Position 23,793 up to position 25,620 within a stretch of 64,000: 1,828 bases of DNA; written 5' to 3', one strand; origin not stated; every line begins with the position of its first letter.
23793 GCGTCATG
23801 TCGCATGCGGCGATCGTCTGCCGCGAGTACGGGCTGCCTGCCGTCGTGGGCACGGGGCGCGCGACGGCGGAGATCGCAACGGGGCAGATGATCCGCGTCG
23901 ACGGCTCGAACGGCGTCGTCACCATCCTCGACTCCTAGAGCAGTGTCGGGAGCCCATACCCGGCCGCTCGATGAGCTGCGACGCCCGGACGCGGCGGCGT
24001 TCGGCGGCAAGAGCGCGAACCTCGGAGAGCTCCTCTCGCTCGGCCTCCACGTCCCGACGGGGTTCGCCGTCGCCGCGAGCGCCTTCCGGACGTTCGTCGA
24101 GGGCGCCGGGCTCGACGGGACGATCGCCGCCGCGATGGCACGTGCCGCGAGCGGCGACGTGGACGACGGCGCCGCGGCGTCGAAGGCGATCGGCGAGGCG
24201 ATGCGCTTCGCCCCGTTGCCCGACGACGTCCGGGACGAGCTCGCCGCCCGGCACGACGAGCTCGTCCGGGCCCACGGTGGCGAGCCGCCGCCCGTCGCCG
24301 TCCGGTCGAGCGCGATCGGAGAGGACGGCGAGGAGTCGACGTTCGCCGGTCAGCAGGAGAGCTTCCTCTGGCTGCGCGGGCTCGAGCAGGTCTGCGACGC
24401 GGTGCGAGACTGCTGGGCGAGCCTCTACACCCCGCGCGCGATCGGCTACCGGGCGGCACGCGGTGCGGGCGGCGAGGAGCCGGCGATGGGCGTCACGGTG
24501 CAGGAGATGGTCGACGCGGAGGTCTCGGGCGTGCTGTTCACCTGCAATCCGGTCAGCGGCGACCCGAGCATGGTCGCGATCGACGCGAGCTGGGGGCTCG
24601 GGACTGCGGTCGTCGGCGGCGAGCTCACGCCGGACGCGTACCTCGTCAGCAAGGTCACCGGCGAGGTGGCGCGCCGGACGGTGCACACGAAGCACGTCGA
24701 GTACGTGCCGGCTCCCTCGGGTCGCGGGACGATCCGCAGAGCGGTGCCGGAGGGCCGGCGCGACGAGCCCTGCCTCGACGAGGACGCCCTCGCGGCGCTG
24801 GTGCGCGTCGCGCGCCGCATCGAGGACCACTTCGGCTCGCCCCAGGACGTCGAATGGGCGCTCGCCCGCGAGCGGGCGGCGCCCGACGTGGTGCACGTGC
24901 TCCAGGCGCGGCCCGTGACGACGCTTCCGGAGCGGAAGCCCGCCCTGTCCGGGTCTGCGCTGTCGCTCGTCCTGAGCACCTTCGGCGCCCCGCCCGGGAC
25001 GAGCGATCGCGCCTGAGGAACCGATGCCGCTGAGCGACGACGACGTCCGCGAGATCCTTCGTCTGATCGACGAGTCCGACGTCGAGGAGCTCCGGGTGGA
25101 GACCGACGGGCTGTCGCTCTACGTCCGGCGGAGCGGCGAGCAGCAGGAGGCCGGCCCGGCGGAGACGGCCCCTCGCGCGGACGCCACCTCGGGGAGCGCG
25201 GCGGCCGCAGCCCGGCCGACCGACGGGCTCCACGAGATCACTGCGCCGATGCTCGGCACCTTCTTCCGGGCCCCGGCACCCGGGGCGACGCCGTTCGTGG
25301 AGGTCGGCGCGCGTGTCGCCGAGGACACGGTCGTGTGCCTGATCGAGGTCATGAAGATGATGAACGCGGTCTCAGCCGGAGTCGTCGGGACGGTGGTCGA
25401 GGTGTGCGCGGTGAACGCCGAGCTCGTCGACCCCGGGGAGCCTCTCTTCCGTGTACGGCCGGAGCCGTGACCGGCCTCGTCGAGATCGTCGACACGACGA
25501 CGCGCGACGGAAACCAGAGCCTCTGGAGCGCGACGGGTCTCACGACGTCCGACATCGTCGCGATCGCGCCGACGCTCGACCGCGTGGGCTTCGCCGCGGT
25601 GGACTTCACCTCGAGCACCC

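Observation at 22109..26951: Split PEP-synthase-like kinase (PpsA/PpsB type) in one operon with BCCP and a carboxyltransferase, but no biotin carboxylase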

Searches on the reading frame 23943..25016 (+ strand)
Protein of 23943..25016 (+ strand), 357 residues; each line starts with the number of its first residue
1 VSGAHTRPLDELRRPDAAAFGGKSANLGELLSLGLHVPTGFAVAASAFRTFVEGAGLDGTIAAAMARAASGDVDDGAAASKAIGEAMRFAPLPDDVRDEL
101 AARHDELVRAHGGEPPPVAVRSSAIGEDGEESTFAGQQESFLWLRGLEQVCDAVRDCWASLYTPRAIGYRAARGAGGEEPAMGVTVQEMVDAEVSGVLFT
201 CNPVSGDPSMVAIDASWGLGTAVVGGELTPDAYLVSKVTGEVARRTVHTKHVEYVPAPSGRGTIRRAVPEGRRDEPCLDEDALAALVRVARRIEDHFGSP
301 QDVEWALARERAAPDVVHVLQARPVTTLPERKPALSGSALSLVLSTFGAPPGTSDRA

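Call 5: search_protein_families(library=pfam, proteins=[window:23943-25016:+], max_evalue=0.01)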
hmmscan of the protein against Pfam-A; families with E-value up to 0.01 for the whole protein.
window:23943-25016:+ (357 aa): 1 family
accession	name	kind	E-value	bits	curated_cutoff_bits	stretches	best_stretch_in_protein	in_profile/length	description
PF01326.24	PPDK_N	-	3.5e-96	322.8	27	1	19-332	3-316/328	Pyruvate phosphate dikinase, AMP/ATP-binding domain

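Call 6: search_protein_families(library=ncbifam, proteins=[window:23943-25016:+], max_evalue=0.001)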
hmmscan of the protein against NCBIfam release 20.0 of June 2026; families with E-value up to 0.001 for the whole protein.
window:23943-25016:+ (357 aa): 16 families
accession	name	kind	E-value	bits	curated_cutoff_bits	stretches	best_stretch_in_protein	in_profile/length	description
NF005057.0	PRK06464.1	equivalog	4.9e-88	296.1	598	1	7-333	8-343/798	phosphoenolpyruvate synthase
TIGR01418.1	PEP_synth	equivalog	4.7e-84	283.2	739.75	1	7-331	3-335/784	pyruvate, water dikinase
NF004881.0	PRK06241.2-2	equivalog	7.9e-76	256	883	1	18-330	17-315/898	phosphoenolpyruvate synthase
NF004878.0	PRK06241.1-3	subfamily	3.4e-75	253.7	945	1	10-328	9-314/891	phosphoenolpyruvate synthase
NF041857.1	RIF_Ptrans_rph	equivalog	3.6e-73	247.3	999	1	9-328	6-313/864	rifamycin-inactivating phosphotransferase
NF004877.0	PRK06241.1-2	subfamily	4.5e-68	230.4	866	1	9-328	8-315/869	phosphoenolpyruvate synthase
NF052632.1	undecylprod_RedH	equivalog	3.1e-67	227.2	1350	1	9-332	6-300/880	undecylprodigiosin ligase RedH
NF052631.1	prodigiosin_PigC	equivalog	7.1e-66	222.7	1300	1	16-332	12-304/883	prodigiosin ligase PigC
NF000283.1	RPH_KJ151292.1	equivalog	6.5e-60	203.3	1700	1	6-328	6-316/865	rifamycin-inactivating phosphotransferase Rph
NF004879.0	PRK06241.1-4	equivalog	1.5e-56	192.1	976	1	10-328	9-315/868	phosphoenolpyruvate synthase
NF004883.0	PRK06241.2-4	equivalog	2.5e-53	181.5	1063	1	19-330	31-332/928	phosphoenolpyruvate synthase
NF004880.0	PRK06241.2-1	equivalog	2.2e-46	158.3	972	2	19-236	17-224/837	phosphoenolpyruvate synthase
NF004882.0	PRK06241.2-3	equivalog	3.7e-24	84.9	850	2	117-226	100-207/827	phosphoenolpyruvate synthase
NF004508.0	PRK05849.1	equivalog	6.1e-09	34.5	501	1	117-211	60-141/789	hypothetical protein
TIGR01828.1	pyru_phos_dikin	equivalog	1.6e-08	33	843.45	0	19-55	17-53/865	pyruvate, phosphate dikinase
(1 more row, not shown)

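Call 59: search_solved_structures(query=window:23943-25016:+, max_evalue=1e-10, show_alignments=1)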
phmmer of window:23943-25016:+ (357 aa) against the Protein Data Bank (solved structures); distinct sequences matched with E-value up to 1e-10: 8.
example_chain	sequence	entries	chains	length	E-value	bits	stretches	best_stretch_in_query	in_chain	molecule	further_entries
9goj_A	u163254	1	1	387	1.5e-77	264.6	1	3-340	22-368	Phosphoenolpyruvate synthase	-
8a8e_A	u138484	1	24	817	8.4e-65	222.7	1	71-353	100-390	Phosphoenolpyruvate synthase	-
9dae_A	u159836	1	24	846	5.1e-64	220.1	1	9-332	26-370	Phosphoenolpyruvate synthase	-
2ols_A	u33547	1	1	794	5e-53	184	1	10-329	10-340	Phosphoenolpyruvate synthase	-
5hv6_A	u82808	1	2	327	4.4e-47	164.4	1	9-327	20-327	Phosphoenolpyruvate synthase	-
5hv2_A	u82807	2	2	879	4.5e-47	164.4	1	10-328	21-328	Phosphoenolpyruvate synthase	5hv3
5hv1_A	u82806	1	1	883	4.5e-47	164.4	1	10-328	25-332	Phosphoenolpyruvate synthase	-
5fbs_A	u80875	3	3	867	4.5e-47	164.4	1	10-328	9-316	Phosphoenolpyruvate synthase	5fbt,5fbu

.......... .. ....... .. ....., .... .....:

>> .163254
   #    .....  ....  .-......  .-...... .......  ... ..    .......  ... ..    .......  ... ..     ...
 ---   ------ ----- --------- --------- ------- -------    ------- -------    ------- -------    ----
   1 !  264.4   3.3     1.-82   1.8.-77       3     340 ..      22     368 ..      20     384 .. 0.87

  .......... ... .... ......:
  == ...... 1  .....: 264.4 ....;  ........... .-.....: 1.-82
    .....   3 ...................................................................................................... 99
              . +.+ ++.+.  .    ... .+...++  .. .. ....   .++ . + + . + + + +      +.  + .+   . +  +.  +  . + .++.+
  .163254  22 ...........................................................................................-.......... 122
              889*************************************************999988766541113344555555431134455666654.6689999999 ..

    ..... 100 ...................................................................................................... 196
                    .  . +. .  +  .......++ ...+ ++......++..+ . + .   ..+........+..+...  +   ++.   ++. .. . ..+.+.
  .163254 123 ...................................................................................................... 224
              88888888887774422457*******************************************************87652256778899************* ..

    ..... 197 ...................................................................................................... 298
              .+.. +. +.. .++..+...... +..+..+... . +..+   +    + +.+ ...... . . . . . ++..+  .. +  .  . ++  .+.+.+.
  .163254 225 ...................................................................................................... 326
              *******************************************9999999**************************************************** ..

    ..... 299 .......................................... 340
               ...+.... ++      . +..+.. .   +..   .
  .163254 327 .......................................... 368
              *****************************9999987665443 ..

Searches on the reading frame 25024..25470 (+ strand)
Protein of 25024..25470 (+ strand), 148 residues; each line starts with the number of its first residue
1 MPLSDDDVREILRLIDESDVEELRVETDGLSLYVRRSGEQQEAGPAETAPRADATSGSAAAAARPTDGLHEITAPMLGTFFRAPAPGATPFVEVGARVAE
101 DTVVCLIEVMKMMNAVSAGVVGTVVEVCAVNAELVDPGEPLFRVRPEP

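Call 5: search_protein_families(library=pfam, proteins=[window:25024-25470:+], max_evalue=0.01)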
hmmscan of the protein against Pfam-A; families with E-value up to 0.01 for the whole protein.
window:25024-25470:+ (148 aa): 1 family
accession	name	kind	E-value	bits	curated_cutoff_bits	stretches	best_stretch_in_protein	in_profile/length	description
PF00364.28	Biotin_lipoyl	-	1.2e-17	63.9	22.1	1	70-143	1-72/73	Biotin-requiring enzyme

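Call 6: search_protein_families(library=ncbifam, proteins=[window:25024-25470:+], max_evalue=0.001)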
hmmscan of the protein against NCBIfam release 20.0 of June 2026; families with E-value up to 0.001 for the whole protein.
window:25024-25470:+ (148 aa): 13 families
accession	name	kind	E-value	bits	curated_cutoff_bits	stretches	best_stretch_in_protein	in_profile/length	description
TIGR00531.1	BCCP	equivalog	4.9e-32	111.6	115.2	1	7-145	5-155/156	acetyl-CoA carboxylase biotin carboxyl carrier protein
NF005457.0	PRK07051.1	equivalog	4e-22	78.2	87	1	70-144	4-78/80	acetyl-CoA carboxylase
NF006761.0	PRK09282.1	domain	2.3e-14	52.8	402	1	24-145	468-590/591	pyruvate carboxylase subunit B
NF005117.0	PRK06549.1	equivalog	1.7e-09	38.3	159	1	43-143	35-128/130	acetyl-CoA carboxylase biotin carboxyl carrier protein subunit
TIGR01108.1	oadA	equivalog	1.1e-07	30.7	756.5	1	16-139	468-580/582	sodium-extruding oxaloacetate decarboxylase subunit alpha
NF010643.0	PRK14040.1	subfamily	1.5e-07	30.2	892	1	17-143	476-593/595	oxaloacetate decarboxylase subunit alpha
TIGR02712.1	urea_carbox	equivalog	2.8e-07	28.6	1303.85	1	53-142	1116-1198/1201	urea carboxylase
NF004173.0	PRK05641.1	equivalog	1.4e-06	28.9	199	1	24-142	35-150/153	putative acetyl-CoA carboxylase biotin carboxyl carrier protein subunit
NF009554.0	PRK12999.1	equivalog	1.4e-05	23.1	965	1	83-143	1082-1144/1147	pyruvate carboxylase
NF047903.1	MmDecMmdC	equivalog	1.7e-05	25.2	200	1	45-140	33-127/132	methylmalonyl-CoA decarboxylase subunit gamma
NF008814.0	PRK11854.1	equivalog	6.4e-05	21.6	722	1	26-143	170-279/637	pyruvate dehydrogenase complex dihydrolipoyllysine-residue acetyltransferase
NF006079.0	PRK08225.1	equivalog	8.4e-05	22.5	95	1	91-143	16-68/70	acetyl-CoA carboxylase biotin carboxyl carrier protein subunit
TIGR01348.1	PDHac_trf_long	equivalog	0.00022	19.9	552.1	1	39-128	125-212/587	dihydrolipoyllysine-residue acetyltransferase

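Call 21: find_encoding_contigs(protein=window:25024-25470:+, flank=10000, max_places=6)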
Protein window:25024-25470:+ (148 aa): no gene with exactly this product is on record in the collection.
